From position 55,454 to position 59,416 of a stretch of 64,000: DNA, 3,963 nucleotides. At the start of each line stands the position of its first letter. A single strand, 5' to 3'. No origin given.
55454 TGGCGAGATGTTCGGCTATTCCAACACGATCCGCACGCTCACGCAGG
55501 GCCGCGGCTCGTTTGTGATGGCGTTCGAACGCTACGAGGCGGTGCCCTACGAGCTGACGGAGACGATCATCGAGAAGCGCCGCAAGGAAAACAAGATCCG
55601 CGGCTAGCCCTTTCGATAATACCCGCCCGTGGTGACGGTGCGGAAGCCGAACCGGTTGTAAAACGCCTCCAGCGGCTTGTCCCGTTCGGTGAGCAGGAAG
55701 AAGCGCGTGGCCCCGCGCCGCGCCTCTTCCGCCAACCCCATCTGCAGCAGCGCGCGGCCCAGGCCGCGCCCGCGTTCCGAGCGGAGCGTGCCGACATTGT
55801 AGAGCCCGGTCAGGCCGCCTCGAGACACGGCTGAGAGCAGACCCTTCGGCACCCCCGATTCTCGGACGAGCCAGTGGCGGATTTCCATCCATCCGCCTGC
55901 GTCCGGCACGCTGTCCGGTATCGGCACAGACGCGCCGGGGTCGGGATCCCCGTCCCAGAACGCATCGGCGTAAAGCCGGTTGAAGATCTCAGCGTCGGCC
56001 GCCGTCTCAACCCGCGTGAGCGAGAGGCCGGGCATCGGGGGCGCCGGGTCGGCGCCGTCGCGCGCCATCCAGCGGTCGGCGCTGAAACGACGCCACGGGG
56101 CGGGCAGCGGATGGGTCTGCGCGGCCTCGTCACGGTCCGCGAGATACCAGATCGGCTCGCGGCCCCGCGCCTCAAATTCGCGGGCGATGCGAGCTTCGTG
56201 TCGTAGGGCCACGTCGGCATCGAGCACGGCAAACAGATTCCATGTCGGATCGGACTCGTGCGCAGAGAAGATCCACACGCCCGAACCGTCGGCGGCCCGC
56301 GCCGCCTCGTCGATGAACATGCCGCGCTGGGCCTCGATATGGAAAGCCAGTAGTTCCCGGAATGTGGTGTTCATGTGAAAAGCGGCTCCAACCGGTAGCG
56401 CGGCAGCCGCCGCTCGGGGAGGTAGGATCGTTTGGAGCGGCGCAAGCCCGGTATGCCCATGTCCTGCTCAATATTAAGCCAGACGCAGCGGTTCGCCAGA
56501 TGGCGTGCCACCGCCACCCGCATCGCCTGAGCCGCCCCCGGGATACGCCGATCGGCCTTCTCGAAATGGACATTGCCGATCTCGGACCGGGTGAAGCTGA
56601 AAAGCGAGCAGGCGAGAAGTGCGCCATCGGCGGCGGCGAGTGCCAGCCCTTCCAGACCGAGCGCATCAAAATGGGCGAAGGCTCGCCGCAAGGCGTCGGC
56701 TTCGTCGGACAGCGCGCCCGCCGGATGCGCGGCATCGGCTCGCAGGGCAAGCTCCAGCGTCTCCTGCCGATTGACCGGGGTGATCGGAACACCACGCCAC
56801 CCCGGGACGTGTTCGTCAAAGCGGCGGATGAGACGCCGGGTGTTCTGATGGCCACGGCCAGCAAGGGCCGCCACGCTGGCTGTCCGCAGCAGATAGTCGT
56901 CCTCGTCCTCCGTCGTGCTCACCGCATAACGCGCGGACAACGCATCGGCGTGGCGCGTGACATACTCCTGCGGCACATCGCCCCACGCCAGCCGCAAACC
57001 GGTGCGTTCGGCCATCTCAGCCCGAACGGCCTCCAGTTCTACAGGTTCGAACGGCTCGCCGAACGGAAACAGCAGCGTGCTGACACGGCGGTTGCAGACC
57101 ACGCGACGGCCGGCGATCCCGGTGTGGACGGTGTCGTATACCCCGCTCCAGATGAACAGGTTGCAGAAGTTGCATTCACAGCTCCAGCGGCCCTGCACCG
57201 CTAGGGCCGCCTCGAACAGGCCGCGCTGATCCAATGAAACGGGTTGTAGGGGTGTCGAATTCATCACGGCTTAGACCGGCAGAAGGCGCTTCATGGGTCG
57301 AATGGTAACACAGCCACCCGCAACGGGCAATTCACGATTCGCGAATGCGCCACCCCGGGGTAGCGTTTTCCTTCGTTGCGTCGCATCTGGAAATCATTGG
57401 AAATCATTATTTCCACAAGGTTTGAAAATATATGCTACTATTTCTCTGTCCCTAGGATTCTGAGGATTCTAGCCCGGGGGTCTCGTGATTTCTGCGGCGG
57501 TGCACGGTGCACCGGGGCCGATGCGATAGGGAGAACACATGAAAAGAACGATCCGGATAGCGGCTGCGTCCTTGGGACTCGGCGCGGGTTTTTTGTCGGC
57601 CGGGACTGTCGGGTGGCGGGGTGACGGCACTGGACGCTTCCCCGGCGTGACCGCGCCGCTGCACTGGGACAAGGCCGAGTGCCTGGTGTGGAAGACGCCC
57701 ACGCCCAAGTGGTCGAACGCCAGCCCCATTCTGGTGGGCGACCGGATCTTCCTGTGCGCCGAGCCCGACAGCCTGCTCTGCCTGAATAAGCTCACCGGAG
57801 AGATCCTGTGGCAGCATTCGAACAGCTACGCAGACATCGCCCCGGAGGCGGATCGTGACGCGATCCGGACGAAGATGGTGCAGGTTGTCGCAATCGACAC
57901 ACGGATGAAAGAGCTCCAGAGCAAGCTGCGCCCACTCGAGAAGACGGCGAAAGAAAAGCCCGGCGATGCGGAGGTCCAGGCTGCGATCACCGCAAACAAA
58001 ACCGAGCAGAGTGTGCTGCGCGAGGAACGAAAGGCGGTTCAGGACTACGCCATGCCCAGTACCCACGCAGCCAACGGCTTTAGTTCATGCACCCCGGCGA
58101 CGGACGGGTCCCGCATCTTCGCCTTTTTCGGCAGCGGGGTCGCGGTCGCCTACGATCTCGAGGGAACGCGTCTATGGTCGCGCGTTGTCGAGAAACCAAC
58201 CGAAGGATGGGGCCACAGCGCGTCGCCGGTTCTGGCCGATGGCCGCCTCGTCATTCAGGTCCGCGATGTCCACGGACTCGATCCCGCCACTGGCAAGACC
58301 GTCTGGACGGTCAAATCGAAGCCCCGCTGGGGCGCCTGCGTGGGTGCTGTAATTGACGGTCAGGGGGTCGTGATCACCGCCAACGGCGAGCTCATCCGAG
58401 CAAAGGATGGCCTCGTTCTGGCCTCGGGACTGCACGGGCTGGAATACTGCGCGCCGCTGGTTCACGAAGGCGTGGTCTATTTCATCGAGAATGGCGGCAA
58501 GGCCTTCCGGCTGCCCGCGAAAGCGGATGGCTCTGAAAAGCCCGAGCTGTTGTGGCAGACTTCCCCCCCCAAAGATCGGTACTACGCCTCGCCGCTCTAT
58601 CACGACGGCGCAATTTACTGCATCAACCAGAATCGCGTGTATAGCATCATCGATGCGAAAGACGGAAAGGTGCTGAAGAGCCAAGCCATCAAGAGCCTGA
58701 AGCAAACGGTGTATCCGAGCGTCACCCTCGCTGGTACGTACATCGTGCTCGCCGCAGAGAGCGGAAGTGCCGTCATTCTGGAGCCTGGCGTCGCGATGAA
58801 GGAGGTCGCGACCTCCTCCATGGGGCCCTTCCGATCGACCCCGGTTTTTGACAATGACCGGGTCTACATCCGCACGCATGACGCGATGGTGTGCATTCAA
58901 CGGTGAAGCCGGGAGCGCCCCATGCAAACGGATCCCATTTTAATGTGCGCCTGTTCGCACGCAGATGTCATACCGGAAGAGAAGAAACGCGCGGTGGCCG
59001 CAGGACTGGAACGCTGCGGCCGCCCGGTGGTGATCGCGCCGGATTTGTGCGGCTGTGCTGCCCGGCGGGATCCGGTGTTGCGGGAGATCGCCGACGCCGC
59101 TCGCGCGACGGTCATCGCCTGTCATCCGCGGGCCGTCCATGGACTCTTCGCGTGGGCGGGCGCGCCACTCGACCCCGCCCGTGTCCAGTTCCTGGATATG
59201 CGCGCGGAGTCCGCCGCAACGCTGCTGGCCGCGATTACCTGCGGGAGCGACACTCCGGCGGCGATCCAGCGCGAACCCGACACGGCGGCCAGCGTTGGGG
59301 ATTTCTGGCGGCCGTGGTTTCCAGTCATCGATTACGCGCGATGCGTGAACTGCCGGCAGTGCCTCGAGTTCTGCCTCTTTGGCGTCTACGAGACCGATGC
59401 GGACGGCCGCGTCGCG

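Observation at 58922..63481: Translationally coupled ferredoxin / radical-SAM / DUF116::polyprenyl-synthase / prenyltransferase-repeat operon: candidate undescribed isoprenoid-modifying system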

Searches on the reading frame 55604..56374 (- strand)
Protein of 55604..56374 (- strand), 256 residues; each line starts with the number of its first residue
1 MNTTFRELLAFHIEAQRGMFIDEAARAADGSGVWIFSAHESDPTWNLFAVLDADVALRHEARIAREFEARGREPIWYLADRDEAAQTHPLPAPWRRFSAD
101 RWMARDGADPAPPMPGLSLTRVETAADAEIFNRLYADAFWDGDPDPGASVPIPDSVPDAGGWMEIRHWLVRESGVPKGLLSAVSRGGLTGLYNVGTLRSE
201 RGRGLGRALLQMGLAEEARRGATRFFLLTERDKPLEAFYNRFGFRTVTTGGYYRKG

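Call 55: search_protein_families(library=pfam, proteins=[window:55604-56374:-], max_evalue=0.001)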
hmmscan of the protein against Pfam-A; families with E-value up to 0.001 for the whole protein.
window:55604-56374:- (256 aa): 4 families
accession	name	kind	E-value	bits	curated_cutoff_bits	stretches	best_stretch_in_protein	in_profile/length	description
PF00583.31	Acetyltransf_1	-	4e-08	34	20.7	1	165-244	33-116/116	Acetyltransferase (GNAT) family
PF13508.13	Acetyltransf_7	-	8.2e-08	33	27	1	167-245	5-83/84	Acetyltransferase (GNAT) domain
PF08445.16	FR47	-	9.7e-06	25.9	22.1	1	188-247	21-80/86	FR47-like protein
PF13673.13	Acetyltransf_10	-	0.00031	21.1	23.6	1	167-248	33-111/128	Acetyltransferase (GNAT) domain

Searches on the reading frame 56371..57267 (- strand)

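Call 55: search_protein_families(library=pfam, proteins=[window:56371-57267:-], max_evalue=0.001)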
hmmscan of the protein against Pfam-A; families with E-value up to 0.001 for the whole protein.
window:56371-57267:- (298 aa): 1 family
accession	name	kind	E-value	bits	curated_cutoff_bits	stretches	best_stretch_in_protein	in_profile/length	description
PF09924.15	LPG_synthase_C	-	6e-29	101.5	27.5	1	28-293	7-297/298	Phosphatidylglycerol lysyltransferase, C-terminal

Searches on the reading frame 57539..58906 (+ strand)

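Call 3: search_protein_families(library=pfam, proteins=[window:57539-58906:+], max_evalue=0.01)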
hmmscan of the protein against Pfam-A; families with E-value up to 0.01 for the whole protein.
window:57539-58906:+ (455 aa): 3 families
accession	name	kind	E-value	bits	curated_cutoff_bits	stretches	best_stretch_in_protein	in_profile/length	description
PF13360.13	PQQ_2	-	5.1e-24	85.6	27.6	3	243-388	4-150/233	Outer membrane protein assembly factor BamB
PF01011.28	PQQ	-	1.9e-08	33.9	26.7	0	225-266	48-91/595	Glucose/ethanol/alcohol dehydrogenase, beta-propeller domain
PF13570.13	Beta-prop_ACSF4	-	2.4e-06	27.6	133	0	47-94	123-172/329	Beta-alanine-activating enzyme, beta-propeller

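Call 4: search_protein_families(library=ncbifam, proteins=[window:57539-58906:+], max_evalue=0.01)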
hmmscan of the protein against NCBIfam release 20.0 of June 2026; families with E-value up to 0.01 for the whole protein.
window:57539-58906:+ (455 aa): 5 families
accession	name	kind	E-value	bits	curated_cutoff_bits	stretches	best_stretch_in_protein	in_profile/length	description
TIGR03300.1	assembly_YfgL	equivalog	4.8e-14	51.8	285.2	3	207-320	38-155/377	outer membrane protein assembly factor BamB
NF008351.0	PRK11138.1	equivalog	4.8e-09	35.2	423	0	181-285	60-172/394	outer membrane protein assembly factor BamB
TIGR04528.1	acido_non_PQQ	subfamily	3.6e-05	22.7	650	0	208-266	121-187/493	acido-empty-quinoprotein group A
TIGR03075.1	PQQ_enz_alc_DH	subfamily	0.00043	19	480.05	0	61-96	63-98/530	PQQ-dependent dehydrogenase, methanol/ethanol family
TIGR03074.1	PQQ_membr_DH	subfamily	0.0081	14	832.65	0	60-96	206-242/783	membrane-bound PQQ-dependent dehydrogenase, glucose/quinate/shikimate family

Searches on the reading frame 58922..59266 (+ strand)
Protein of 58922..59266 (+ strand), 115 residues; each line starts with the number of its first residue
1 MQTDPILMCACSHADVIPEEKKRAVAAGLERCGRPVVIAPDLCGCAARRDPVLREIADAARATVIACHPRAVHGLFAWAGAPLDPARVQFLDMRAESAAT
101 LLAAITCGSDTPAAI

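Call 71: search_protein_families(library=pfam, alignment_id=A5, max_evalue=1)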
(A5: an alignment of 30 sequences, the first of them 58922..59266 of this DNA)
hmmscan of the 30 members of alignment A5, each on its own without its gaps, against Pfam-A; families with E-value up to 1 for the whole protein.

A. member 1, window:58922-59266:+ (115 aa): 0 families

B. families by the number of members that match (of 30 scanned): 15 families
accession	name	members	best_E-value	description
PF02401.23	LYTB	2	0.035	LytB protein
PF22415.1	PSV_ORF131-like_dom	2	0.092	PSV_Hypothetical protein ORF131-like domain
PF25816.1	RamC_N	2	0.1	RamC, N-terminal domain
PF13646.12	HEAT_2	1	0.0003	HEAT repeats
PF22980.2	Myb_DNA-bind_8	1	0.0064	Myb-like DNA-binding domain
PF18480.7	DUF5615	1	0.008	Domain of unknown function (DUF5615)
PF02881.24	SRP54_N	1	0.018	SRP54-type protein, helical bundle domain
PF13592.12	HTH_33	1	0.031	Winged helix-turn helix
PF07878.17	RHH_5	1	0.036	CopG-like RHH_1 or ribbon-helix-helix domain, RHH_5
PF14435.11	SUKH-4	1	0.055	SUKH-4 immunity protein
PF00857.26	Isochorismatase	1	0.096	Isochorismatase domain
PF01890.21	CbiG_C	1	0.12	Cobalamin synthesis G C-terminus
PF11823.13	Se_S_carrier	1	0.18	Putative Se/S carrier protein-like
PF23892.1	Ig_CycH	1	0.28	Cytochrome c-type biogenesis protein H Ig-like domain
PF00501.34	AMP-binding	1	0.29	AMP-binding enzyme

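Call 81: search_protein_representatives(protein=window:58922-59266:+)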
Query: 115 residues. Proteins with E-value up to 0.001 (for the whole library): 469; up to 1e-10: 175; up to 1e-30: 0. The best 150 are listed.
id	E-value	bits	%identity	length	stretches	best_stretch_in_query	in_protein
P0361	3.8e-29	117.1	57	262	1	3-104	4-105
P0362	6.4e-25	103.5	51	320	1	5-112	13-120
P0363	1.1e-24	102.7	80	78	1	1-66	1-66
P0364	8.0e-22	93.5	49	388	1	5-106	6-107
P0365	1.4e-21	92.8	49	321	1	3-105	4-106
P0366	8.5e-21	90.2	42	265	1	1-107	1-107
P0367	2.9e-20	88.5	45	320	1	3-112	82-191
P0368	6.0e-20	87.5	45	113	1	3-105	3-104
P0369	1.1e-19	86.7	45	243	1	3-112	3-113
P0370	3.1e-19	85.2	47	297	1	3-106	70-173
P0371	3.2e-19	85.1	47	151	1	4-100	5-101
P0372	3.6e-19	85.0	44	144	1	5-104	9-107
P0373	5.4e-19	84.4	47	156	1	5-105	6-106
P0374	6.4e-19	84.2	51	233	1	6-101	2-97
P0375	7.3e-19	84.0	45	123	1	5-105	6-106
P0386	2.7e-17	79.0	43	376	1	4-105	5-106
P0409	1.5e-15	73.4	47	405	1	6-99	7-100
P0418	6.5e-15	71.3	42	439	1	4-106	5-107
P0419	6.9e-15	71.2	43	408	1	6-105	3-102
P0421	7.3e-15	71.1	38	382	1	5-107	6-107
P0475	7.6e-13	64.6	40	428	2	6-112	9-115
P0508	2.4e-11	59.8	36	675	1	5-106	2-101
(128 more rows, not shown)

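Call 82: search_protein_families(library=pfam, proteins=[P0364, P0409, P0418, P0419, P0475, P0508, P0386, P0421, P0361, P0362], max_evalue=0.01)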
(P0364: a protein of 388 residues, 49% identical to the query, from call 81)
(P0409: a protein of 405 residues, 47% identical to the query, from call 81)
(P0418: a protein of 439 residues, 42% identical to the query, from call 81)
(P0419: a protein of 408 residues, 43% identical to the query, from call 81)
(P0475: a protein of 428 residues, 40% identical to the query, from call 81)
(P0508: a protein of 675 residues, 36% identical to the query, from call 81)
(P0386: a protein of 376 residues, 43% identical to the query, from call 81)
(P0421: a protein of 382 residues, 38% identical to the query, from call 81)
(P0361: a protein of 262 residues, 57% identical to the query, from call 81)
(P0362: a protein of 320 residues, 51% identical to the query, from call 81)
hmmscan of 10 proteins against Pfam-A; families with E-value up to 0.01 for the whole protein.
P0364 (388 aa): 3 families
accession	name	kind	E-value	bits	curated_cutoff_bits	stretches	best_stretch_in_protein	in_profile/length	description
PF12837.12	Fer4_6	-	5.7e-05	23.3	25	1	145-168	1-24/24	4Fe-4S binding domain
PF12797.12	Fer4_2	-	0.00032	20.9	24.5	1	144-163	1-20/22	4Fe-4S binding domain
PF00037.32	Fer4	-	0.0066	16.7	21.1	1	146-163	1-18/24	4Fe-4S binding domain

P0409 (405 aa): 3 families
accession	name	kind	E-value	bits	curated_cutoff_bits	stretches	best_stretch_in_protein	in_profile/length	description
PF13187.11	Fer4_9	-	0.001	19.5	27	1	244-292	1-52/52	4Fe-4S dicluster domain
PF13484.11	Fer4_16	-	0.0024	19.1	30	0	279-335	4-59/66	4Fe-4S double cluster binding domain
PF12837.12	Fer4_6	-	0.0094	16.3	25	0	237-258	1-22/24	4Fe-4S binding domain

P0418 (439 aa): 9 families
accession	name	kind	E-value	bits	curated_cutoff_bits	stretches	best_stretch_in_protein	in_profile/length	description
PF12797.12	Fer4_2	-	1.9e-06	27.9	24.5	1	248-267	1-20/22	4Fe-4S binding domain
PF12837.12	Fer4_6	-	3.5e-06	27.1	25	1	249-271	1-23/24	4Fe-4S binding domain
PF13237.11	Fer4_10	-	6.1e-06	26.5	25.5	1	250-300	2-53/53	4Fe-4S dicluster domain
PF12838.12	Fer4_7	-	2.5e-05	25.1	27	1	256-301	1-50/52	4Fe-4S dicluster domain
PF13187.11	Fer4_9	-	0.00023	21.6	27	1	256-303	1-51/52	4Fe-4S dicluster domain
PF12800.12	Fer4_4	-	0.00032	21.2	24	1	255-268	2-15/17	4Fe-4S binding domain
PF14697.11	Fer4_21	-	0.00044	20.8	35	1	251-301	2-53/59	4Fe-4S dicluster domain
PF00037.32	Fer4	-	0.001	19.3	21.1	1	250-267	1-18/24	4Fe-4S binding domain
PF13484.11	Fer4_16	-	0.004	18.3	30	0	290-309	3-24/66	4Fe-4S double cluster binding domain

P0419 (408 aa): 6 families
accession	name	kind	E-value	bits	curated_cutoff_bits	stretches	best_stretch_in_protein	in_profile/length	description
PF12838.12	Fer4_7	-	4e-06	27.6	27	0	267-288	3-24/52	4Fe-4S dicluster domain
PF12837.12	Fer4_6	-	2.2e-05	24.6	25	1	226-249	1-24/24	4Fe-4S binding domain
PF12797.12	Fer4_2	-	2.2e-05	24.5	24.5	1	225-244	1-20/22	4Fe-4S binding domain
PF14697.11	Fer4_21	-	4.8e-05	23.8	35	1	228-278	2-53/59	4Fe-4S dicluster domain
PF13187.11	Fer4_9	-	0.00015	22.2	27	1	233-280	1-51/52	4Fe-4S dicluster domain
PF13237.11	Fer4_10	-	0.00047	20.5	25.5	1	227-277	2-53/53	4Fe-4S dicluster domain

P0475 (428 aa): 3 families
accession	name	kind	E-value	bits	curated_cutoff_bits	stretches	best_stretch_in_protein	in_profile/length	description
PF12837.12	Fer4_6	-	0.00052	20.3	25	1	234-256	2-24/24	4Fe-4S binding domain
PF00037.32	Fer4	-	0.00052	20.2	21.1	1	234-251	1-18/24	4Fe-4S binding domain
PF12797.12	Fer4_2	-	0.00055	20.2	24.5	1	232-251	1-20/22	4Fe-4S binding domain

P0508 (675 aa): 5 families
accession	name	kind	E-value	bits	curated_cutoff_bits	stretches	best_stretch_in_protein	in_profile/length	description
PF04055.27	Radical_SAM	-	1.4e-15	58.3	29.5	1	323-452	2-141/166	Radical SAM superfamily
PF13237.11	Fer4_10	-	1.9e-05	25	25.5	1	127-176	3-53/53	4Fe-4S dicluster domain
PF12797.12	Fer4_2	-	0.0014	18.9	24.5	1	124-143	1-20/22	4Fe-4S binding domain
PF13353.11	Fer4_12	-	0.0018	19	22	1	326-405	13-99/137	4Fe-4S single cluster domain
PF13187.11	Fer4_9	-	0.004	17.6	27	1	132-179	1-51/52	4Fe-4S dicluster domain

P0386 (376 aa): 4 families
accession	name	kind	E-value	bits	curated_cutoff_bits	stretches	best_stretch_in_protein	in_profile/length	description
PF12837.12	Fer4_6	-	0.00017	21.8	25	1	152-174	1-23/24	4Fe-4S binding domain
PF12797.12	Fer4_2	-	0.00024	21.3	24.5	1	151-170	1-20/22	4Fe-4S binding domain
PF00037.32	Fer4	-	0.002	18.3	21.1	1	153-170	1-18/24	4Fe-4S binding domain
PF12800.12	Fer4_4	-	0.0092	16.7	24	1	158-171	2-15/17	4Fe-4S binding domain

P0421 (382 aa): 7 families
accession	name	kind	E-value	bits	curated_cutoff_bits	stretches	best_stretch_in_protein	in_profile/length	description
PF13187.11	Fer4_9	-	8.6e-06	26.1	27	1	149-196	2-52/52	4Fe-4S dicluster domain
PF12838.12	Fer4_7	-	2.1e-05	25.3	27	1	149-193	2-50/52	4Fe-4S dicluster domain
PF12797.12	Fer4_2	-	3.3e-05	24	24.5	1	140-159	1-20/22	4Fe-4S binding domain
PF13237.11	Fer4_10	-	5.9e-05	23.4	25.5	1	142-192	2-53/53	4Fe-4S dicluster domain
PF12837.12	Fer4_6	-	0.00019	21.6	25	1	141-164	1-24/24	4Fe-4S binding domain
PF00037.32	Fer4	-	0.0012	19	21.1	1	142-159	1-18/24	4Fe-4S binding domain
PF12800.12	Fer4_4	-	0.0015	19.1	24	0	147-161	2-16/17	4Fe-4S binding domain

P0361 (262 aa): 5 families
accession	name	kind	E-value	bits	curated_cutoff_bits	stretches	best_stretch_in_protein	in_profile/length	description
PF13237.11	Fer4_10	-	1e-05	25.8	25.5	1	135-185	2-53/53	4Fe-4S dicluster domain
PF12837.12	Fer4_6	-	0.00032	20.9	25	1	134-156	1-23/24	4Fe-4S binding domain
PF12797.12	Fer4_2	-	0.00071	19.8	24.5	1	133-152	1-20/22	4Fe-4S binding domain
PF13187.11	Fer4_9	-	0.00083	19.8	27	1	141-188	1-51/52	4Fe-4S dicluster domain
PF00037.32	Fer4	-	0.0026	17.9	21.1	1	135-152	1-18/24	4Fe-4S binding domain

P0362 (320 aa): 6 families
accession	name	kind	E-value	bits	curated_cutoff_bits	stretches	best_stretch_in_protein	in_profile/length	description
PF13237.11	Fer4_10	-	3.1e-06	27.5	25.5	1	140-190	2-53/53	4Fe-4S dicluster domain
PF12837.12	Fer4_6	-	0.00089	19.5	25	1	139-162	1-24/24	4Fe-4S binding domain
PF13187.11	Fer4_9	-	0.0011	19.4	27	1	146-193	1-51/52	4Fe-4S dicluster domain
PF14697.11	Fer4_21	-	0.0011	19.4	35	1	141-191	2-53/59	4Fe-4S dicluster domain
PF12838.12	Fer4_7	-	0.0023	18.8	27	0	146-191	1-50/52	4Fe-4S dicluster domain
PF12797.12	Fer4_2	-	0.0027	18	24.5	1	138-157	1-20/22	4Fe-4S binding domain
